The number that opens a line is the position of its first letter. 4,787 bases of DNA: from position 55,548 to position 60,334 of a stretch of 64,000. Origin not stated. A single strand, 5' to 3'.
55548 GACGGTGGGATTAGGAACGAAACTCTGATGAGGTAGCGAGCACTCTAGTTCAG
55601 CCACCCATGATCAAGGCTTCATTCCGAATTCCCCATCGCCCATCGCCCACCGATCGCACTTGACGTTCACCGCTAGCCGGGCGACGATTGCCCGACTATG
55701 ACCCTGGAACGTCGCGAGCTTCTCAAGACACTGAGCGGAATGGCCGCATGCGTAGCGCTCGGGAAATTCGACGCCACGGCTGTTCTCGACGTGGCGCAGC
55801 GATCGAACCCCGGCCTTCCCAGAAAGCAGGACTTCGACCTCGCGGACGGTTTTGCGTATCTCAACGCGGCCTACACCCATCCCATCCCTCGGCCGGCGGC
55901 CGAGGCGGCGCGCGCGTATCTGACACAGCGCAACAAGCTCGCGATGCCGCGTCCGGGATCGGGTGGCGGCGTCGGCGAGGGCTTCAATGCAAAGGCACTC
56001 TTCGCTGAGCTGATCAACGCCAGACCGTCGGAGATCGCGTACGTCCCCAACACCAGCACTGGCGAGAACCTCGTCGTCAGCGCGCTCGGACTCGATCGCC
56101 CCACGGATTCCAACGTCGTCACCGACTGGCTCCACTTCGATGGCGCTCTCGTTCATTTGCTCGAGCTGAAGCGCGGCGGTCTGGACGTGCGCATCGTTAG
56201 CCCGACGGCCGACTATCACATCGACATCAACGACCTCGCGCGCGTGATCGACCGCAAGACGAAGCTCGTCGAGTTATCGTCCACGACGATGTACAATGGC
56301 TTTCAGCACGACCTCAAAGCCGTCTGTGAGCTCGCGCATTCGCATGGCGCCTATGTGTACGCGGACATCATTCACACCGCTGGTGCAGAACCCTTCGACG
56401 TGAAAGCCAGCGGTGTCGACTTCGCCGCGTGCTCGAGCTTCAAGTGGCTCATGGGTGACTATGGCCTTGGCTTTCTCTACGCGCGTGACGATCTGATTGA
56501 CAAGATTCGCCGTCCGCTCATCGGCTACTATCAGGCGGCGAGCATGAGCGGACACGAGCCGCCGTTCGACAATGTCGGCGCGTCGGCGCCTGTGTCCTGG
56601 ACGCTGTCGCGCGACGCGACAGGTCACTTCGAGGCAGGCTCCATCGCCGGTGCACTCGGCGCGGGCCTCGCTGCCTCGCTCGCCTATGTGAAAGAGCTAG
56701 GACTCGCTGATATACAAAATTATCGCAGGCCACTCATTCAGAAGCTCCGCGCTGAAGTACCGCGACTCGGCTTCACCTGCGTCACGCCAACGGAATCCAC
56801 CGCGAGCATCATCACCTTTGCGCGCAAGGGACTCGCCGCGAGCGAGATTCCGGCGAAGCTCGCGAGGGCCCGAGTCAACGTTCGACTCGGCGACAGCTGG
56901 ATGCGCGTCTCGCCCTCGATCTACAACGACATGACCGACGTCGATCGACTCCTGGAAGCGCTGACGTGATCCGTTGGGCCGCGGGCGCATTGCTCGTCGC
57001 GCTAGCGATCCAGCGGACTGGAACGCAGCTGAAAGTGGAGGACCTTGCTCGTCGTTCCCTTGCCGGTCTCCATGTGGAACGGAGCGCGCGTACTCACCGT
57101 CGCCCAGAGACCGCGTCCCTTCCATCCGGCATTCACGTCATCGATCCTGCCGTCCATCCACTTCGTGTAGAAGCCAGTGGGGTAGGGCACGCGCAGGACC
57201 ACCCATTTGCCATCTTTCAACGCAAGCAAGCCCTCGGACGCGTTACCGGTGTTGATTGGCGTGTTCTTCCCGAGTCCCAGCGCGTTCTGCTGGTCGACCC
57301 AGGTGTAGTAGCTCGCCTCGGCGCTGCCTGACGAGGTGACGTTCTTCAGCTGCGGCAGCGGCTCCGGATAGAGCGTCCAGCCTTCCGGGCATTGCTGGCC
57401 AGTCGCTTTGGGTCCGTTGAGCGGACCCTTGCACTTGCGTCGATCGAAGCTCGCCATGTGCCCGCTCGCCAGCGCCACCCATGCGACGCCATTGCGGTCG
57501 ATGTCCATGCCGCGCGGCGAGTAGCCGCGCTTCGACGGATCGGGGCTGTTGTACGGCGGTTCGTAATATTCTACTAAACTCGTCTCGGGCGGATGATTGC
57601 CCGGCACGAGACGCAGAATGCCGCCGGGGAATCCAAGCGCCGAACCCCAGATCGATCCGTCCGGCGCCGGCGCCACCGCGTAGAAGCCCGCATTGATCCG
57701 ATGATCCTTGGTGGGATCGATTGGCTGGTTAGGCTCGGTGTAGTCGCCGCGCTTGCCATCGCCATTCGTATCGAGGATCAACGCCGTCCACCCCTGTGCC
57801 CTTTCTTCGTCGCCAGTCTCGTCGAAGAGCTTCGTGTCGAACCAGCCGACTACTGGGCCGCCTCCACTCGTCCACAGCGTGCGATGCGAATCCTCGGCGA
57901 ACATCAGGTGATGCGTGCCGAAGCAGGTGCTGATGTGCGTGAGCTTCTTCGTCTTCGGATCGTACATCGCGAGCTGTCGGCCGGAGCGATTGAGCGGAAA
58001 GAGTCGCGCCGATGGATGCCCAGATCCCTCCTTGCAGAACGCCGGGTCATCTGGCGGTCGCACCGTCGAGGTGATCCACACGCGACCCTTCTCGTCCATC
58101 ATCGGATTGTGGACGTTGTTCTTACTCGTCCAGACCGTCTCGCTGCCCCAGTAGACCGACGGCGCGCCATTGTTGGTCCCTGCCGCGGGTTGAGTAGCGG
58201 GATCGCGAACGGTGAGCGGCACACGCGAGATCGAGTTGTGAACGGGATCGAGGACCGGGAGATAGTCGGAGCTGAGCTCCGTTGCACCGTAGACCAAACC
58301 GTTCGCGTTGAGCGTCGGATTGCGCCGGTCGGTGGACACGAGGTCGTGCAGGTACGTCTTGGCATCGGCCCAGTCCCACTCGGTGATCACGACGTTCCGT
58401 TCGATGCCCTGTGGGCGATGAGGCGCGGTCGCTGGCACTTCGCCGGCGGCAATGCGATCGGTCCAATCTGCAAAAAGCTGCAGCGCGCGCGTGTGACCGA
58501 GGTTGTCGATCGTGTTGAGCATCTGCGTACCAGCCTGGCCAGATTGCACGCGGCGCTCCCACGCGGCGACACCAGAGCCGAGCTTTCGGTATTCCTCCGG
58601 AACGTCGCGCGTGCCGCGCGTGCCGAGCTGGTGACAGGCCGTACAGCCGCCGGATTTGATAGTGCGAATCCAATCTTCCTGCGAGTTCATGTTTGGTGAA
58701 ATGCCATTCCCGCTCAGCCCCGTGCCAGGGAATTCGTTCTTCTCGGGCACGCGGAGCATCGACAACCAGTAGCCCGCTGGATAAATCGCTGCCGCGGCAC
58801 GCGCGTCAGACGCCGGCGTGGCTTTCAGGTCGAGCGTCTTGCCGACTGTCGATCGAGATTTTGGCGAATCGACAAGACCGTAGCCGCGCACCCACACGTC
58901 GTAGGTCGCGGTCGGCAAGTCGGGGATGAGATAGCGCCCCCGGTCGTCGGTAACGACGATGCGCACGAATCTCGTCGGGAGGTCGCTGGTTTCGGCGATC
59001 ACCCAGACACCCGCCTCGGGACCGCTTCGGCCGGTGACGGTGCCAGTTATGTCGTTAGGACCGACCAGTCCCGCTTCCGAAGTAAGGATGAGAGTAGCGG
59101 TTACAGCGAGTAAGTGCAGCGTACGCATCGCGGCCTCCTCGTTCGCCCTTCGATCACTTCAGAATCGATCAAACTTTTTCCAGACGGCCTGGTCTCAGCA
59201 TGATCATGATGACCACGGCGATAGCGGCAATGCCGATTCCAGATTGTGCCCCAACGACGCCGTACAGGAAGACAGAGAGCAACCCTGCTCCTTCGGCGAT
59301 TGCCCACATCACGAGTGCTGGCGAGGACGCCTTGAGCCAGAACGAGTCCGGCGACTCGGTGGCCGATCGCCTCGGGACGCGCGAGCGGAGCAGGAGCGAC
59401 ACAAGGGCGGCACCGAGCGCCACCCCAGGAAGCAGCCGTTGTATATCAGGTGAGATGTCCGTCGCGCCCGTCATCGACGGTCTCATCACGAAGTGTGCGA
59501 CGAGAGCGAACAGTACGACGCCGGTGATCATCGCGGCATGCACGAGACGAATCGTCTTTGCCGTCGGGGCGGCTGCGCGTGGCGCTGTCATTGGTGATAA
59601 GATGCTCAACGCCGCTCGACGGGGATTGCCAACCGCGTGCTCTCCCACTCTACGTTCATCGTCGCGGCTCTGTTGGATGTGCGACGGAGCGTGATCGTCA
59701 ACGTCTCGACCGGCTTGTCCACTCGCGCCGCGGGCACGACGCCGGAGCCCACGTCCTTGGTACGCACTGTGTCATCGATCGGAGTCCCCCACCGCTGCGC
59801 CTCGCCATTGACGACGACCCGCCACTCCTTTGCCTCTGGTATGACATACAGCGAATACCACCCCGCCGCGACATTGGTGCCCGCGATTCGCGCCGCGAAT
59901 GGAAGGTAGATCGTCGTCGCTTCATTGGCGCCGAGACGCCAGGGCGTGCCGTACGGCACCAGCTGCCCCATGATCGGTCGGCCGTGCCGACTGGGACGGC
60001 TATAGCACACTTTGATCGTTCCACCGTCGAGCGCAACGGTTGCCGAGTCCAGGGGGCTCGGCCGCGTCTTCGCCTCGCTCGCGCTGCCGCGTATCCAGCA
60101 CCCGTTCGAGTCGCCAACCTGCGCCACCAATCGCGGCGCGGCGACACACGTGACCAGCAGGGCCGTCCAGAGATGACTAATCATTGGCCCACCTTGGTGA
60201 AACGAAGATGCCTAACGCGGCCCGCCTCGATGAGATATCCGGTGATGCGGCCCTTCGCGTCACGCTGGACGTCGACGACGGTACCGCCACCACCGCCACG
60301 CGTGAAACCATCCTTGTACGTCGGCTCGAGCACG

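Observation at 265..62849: Hyper-abundant non-palindromic octamer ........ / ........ scattered through genes and spacers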

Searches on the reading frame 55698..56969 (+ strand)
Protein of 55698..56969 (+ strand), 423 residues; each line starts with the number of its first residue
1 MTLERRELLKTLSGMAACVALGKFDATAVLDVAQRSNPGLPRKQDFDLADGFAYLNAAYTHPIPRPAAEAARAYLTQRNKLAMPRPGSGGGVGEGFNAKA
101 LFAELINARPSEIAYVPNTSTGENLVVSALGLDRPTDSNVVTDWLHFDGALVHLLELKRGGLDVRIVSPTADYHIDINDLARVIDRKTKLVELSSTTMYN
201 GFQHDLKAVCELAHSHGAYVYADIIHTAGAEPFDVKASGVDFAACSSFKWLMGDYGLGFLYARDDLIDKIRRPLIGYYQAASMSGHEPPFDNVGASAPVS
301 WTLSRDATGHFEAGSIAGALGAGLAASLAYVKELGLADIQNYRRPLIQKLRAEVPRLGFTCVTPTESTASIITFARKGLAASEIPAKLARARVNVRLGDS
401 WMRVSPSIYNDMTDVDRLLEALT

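Call 46: search_protein_families(library=pfam, proteins=[window:55698-56969:+], max_evalue=0.00001)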
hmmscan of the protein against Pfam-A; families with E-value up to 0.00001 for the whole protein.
window:55698-56969:+ (423 aa): 2 families
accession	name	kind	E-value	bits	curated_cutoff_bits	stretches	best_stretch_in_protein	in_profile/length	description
PF00266.25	Aminotran_5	-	2.5e-41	142.3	21.5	1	58-418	6-371/371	Aminotransferase class-V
PF00155.27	Aminotran_1_2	-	4.6e-07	29.8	19.7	1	161-421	112-360/361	Aminotransferase class I and II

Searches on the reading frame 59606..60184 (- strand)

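Call 46: search_protein_families(library=pfam, proteins=[window:59606-60184:-], max_evalue=0.00001)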
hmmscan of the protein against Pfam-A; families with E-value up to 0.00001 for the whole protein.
window:59606-60184:- (192 aa): 1 family
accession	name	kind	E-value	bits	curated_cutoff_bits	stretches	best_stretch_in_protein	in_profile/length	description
PF11138.13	DUF2911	-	6.3e-39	133.6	27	1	43-189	1-145/145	Protein of unknown function (DUF2911)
